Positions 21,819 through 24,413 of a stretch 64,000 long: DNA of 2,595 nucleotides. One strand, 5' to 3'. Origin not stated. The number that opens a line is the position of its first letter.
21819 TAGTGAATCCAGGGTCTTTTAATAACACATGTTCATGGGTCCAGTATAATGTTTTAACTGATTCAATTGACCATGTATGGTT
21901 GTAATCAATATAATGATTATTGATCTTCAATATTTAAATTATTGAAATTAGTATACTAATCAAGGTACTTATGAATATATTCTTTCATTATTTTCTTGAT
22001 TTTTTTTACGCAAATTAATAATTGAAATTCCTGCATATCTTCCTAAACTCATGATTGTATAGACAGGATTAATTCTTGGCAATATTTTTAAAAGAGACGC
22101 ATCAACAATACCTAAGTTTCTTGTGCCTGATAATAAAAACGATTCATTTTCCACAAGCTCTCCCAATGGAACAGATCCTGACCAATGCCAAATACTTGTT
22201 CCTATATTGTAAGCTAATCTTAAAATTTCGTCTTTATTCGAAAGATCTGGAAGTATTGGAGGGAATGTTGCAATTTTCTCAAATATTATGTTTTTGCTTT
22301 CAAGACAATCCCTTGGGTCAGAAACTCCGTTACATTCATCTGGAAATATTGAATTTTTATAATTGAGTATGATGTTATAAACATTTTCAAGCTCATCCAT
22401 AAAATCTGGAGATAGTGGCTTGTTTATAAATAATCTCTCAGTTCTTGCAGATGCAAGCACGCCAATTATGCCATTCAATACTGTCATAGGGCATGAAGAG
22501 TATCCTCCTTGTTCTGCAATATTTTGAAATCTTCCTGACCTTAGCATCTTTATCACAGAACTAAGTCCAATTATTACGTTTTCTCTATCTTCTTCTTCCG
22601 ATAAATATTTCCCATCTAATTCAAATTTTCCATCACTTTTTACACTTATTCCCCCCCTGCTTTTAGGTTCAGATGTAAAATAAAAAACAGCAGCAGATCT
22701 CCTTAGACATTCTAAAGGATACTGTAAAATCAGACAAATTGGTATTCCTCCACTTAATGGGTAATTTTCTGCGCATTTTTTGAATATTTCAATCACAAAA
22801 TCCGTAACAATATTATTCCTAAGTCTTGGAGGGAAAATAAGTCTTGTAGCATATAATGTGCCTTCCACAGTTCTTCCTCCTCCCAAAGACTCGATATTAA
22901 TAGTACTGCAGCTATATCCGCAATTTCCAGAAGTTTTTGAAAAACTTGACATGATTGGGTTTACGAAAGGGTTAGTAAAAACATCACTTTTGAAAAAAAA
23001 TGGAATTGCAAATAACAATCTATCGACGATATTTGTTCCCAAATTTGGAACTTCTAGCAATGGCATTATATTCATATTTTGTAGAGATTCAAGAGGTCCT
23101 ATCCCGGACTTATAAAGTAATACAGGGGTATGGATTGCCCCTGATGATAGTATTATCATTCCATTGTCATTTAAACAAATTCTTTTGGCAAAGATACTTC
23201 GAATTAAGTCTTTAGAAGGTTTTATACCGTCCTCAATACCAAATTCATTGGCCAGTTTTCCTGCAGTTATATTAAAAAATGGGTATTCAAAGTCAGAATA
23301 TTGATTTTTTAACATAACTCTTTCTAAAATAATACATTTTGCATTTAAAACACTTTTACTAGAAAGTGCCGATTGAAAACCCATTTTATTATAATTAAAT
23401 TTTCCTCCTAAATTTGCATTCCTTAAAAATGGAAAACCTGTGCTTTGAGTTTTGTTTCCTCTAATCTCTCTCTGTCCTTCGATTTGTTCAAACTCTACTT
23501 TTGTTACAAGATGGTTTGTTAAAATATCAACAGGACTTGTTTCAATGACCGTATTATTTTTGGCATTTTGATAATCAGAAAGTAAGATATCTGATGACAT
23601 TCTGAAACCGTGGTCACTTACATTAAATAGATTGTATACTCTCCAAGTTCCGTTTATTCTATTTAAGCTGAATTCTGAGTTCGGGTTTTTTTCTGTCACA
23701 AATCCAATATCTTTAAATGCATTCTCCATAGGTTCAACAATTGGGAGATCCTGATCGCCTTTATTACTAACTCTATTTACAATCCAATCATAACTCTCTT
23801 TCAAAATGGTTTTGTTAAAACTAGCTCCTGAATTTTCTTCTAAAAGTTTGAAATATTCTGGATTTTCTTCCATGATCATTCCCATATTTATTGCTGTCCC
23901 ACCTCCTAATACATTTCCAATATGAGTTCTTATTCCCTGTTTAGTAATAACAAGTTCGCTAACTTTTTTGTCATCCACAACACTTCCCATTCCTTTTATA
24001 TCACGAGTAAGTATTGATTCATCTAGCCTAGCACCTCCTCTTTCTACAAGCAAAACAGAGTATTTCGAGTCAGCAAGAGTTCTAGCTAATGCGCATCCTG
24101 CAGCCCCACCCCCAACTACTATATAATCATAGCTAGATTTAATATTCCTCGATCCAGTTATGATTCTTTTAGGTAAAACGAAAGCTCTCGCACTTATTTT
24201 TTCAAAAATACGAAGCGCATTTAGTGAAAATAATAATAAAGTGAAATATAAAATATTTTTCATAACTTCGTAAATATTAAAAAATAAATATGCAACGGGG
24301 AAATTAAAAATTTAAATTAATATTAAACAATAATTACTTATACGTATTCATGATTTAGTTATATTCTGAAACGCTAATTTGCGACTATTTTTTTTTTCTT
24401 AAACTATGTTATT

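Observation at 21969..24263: Secreted GMC oxidoreductase, an enzyme class uncommon in apicomplexans: possible horizontal acquisition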

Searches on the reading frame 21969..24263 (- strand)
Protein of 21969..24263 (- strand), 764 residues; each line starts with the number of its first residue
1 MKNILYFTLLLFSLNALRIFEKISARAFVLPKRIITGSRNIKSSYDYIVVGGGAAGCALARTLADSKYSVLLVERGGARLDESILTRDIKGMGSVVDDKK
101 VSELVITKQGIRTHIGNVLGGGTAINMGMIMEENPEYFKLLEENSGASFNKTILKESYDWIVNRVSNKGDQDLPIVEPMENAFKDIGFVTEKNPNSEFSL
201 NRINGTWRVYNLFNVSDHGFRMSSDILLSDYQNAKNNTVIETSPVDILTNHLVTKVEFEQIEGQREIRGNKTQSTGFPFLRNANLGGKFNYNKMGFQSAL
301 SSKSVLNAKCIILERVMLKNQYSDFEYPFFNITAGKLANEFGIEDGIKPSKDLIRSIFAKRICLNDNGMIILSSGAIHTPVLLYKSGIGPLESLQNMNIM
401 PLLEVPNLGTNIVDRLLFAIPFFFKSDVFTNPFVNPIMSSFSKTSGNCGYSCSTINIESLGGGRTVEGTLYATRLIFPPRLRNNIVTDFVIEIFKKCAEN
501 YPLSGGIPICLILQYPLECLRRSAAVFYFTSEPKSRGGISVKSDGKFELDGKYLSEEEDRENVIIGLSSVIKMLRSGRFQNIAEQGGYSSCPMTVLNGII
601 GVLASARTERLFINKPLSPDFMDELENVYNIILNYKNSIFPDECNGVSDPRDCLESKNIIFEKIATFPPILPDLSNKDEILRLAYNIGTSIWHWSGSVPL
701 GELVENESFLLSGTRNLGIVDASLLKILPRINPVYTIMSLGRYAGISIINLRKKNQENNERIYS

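Call 3: search_protein_families(library=pfam, proteins=[window:21969-24263:-], max_evalue=0.1)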
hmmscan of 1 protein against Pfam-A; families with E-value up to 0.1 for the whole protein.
window:21969-24263:- (764 aa): 12 families
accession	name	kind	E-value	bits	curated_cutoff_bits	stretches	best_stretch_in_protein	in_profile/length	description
PF00732.25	GMC_oxred_N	-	3.9e-12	46.9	23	2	45-196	1-110/218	GMC oxidoreductase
PF05199.19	GMC_oxred_C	-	9.9e-09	36.3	24.6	1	673-741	67-139/139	GMC oxidoreductase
PF07992.20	Pyr_redox_2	-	1.1e-05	25.4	26.1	1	45-100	1-57/291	Pyridine nucleotide-disulphide oxidoreductase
PF01266.30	DAO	-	1.8e-05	24.9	27.9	1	46-76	1-31/353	FAD dependent oxidoreductase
PF13450.12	NAD_binding_8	-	0.00012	22.7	21.9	1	49-76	1-28/68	NAD(P)-binding Rossmann-like domain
PF00890.30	FAD_binding_2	-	0.00051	19.8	20.4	1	46-78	1-33/414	FAD binding domain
PF05834.18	Lycopene_cycl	-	0.0021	17.6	23.4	1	46-76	1-33/380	Lycopene cyclase protein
PF03486.20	HI0933_like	-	0.013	15.4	50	1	46-77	2-33/244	HI0933-like protein Rossmann domain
PF02558.23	ApbA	-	0.017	15.2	22.2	1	48-100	2-51/150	Ketopantoate reductase PanE/ApbA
PF01134.28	GIDA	-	0.017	14.7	22.1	1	46-75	1-30/391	Glucose inhibited division protein A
PF00070.33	Pyr_redox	-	0.024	15.6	22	1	48-80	3-35/82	Pyridine nucleotide-disulphide oxidoreductase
PF13738.12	Pyr_redox_3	-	0.081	12.6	30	0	48-76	1-30/305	Pyridine nucleotide-disulphide oxidoreductase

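Call 4: search_protein_families(library=ncbifam, proteins=[window:21969-24263:-], max_evalue=0.1)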
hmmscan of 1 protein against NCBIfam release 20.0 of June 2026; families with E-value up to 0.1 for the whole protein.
window:21969-24263:- (764 aa): 39 families (the best 25 are shown)
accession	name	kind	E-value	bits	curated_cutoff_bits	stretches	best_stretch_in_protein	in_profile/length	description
NF002550.0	PRK02106.1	subfamily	2.8e-22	79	605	2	42-131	3-100/563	choline dehydrogenase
TIGR03970.1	mycofact_MftG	equivalog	5.1e-17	62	387.45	2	368-430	245-306/487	mycofactocin dehydrogenase MftG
TIGR04542.1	GMC_mycofac_2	equivalog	2.6e-16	59.7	400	1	46-250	1-199/425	mycofactocin system GMC family oxidoreductase MftG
TIGR01810.1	betA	equivalog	1e-13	50.8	732.1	2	367-432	244-309/532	choline dehydrogenase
NF038210.1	GMC_mycofac_3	equivalog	2.5e-13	49.7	300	2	48-133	2-84/418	mycofactocin system GMC family oxidoreductase MftG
TIGR02032.1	GG-red-SF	subfamily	3.6e-06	26.9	158.8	1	45-76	1-32/297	geranylgeranyl reductase family protein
NF053717.1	VnlPnlRedVprA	equivalog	0.00017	20.6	600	1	42-77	4-39/481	vinyl phenol reductase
NF006593.0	PRK09126.1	equivalog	0.00066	18.7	420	1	44-76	4-36/393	5-demethoxyubiquinol-8 5-hydroxylase UbiM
NF049967.1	QhpG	equivalog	0.0012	17.8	240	1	48-76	2-30/423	flavin-dependent monooxygenase QhpG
NF005788.0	PRK07608.1-3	equivalog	0.0015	17.4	478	1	44-77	2-35/388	UbiH/UbiF family hydroxylase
NF005612.0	PRK07364.1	equivalog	0.0023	16.5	487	1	40-75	14-49/415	FAD-dependent hydroxylase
NF007033.0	PRK09496.1-5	equivalog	0.0024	17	338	1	48-92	4-48/449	Trk system potassium transporter TrkA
NF009906.0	PRK13369.1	equivalog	0.0042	15.7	352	1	42-76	4-38/502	glycerol-3-phosphate dehydrogenase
TIGR02462.1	pyranose_ox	equivalog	0.0047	15.9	544.9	0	45-78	1-34/548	pyranose oxidase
NF008899.0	PRK12266.1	equivalog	0.0052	15.3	360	1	42-75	4-37/508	glycerol-3-phosphate dehydrogenase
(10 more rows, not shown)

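Call 5: search_solved_structures(query=window:21969-24263:-, max_evalue=0.01, show_alignments=2)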
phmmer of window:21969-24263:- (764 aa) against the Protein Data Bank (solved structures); distinct sequences matched with E-value up to 0.01: 85 (the best 60 are shown).
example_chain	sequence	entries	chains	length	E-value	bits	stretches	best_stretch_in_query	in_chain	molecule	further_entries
8s2y_A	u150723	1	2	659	2.5e-35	124.9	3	33-236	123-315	Glucose-methanol-choline oxidoreductase N-terminal domain-containing protein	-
1ju2_A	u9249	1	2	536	6.1e-28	100.5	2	40-234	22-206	hydroxynitrile lyase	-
3gdn_A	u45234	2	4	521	6.1e-28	100.5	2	40-234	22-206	R-oxynitrile lyase isoenzyme 1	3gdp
6lr8_A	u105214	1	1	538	1.9e-27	98.8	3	38-231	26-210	PREDICTED: (R)-mandelonitrile lyase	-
8jm0_A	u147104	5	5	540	1.9e-27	98.8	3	38-231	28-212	(R)-mandelonitrile lyase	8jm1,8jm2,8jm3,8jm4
7cgs_A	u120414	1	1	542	3.2e-27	98.1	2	38-231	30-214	(R)-mandelonitrile lyase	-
6lqy_A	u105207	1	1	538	3.2e-27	98.1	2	38-231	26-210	PREDICTED: (R)-mandelonitrile lyase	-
6jby_A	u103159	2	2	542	3.3e-27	98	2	38-231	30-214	Hnl isoenzyme 5 | PREDICTED: (R)-mandelonitrile lyase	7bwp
8jm5_B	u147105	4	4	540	4.2e-27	97.7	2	38-231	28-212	(R)-mandelonitrile lyase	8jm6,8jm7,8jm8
5eb4_A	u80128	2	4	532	7.8e-27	96.8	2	40-231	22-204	Hnl isoenzyme 5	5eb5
3red_A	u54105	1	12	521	2.4e-26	95.2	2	40-230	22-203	Hydroxynitrile lyase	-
8rpf_A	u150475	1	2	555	4.3e-18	67.9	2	369-438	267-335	alcohol oxidase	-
21jv_A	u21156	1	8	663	6.4e-13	50.8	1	331-428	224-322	alcohol oxidase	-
8b7s_A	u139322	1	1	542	6.3e-12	47.5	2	44-138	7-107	Chloramphenicol-inactivating oxidoreductase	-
21ju_A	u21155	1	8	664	1.9e-11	45.9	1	366-428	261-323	alcohol oxidase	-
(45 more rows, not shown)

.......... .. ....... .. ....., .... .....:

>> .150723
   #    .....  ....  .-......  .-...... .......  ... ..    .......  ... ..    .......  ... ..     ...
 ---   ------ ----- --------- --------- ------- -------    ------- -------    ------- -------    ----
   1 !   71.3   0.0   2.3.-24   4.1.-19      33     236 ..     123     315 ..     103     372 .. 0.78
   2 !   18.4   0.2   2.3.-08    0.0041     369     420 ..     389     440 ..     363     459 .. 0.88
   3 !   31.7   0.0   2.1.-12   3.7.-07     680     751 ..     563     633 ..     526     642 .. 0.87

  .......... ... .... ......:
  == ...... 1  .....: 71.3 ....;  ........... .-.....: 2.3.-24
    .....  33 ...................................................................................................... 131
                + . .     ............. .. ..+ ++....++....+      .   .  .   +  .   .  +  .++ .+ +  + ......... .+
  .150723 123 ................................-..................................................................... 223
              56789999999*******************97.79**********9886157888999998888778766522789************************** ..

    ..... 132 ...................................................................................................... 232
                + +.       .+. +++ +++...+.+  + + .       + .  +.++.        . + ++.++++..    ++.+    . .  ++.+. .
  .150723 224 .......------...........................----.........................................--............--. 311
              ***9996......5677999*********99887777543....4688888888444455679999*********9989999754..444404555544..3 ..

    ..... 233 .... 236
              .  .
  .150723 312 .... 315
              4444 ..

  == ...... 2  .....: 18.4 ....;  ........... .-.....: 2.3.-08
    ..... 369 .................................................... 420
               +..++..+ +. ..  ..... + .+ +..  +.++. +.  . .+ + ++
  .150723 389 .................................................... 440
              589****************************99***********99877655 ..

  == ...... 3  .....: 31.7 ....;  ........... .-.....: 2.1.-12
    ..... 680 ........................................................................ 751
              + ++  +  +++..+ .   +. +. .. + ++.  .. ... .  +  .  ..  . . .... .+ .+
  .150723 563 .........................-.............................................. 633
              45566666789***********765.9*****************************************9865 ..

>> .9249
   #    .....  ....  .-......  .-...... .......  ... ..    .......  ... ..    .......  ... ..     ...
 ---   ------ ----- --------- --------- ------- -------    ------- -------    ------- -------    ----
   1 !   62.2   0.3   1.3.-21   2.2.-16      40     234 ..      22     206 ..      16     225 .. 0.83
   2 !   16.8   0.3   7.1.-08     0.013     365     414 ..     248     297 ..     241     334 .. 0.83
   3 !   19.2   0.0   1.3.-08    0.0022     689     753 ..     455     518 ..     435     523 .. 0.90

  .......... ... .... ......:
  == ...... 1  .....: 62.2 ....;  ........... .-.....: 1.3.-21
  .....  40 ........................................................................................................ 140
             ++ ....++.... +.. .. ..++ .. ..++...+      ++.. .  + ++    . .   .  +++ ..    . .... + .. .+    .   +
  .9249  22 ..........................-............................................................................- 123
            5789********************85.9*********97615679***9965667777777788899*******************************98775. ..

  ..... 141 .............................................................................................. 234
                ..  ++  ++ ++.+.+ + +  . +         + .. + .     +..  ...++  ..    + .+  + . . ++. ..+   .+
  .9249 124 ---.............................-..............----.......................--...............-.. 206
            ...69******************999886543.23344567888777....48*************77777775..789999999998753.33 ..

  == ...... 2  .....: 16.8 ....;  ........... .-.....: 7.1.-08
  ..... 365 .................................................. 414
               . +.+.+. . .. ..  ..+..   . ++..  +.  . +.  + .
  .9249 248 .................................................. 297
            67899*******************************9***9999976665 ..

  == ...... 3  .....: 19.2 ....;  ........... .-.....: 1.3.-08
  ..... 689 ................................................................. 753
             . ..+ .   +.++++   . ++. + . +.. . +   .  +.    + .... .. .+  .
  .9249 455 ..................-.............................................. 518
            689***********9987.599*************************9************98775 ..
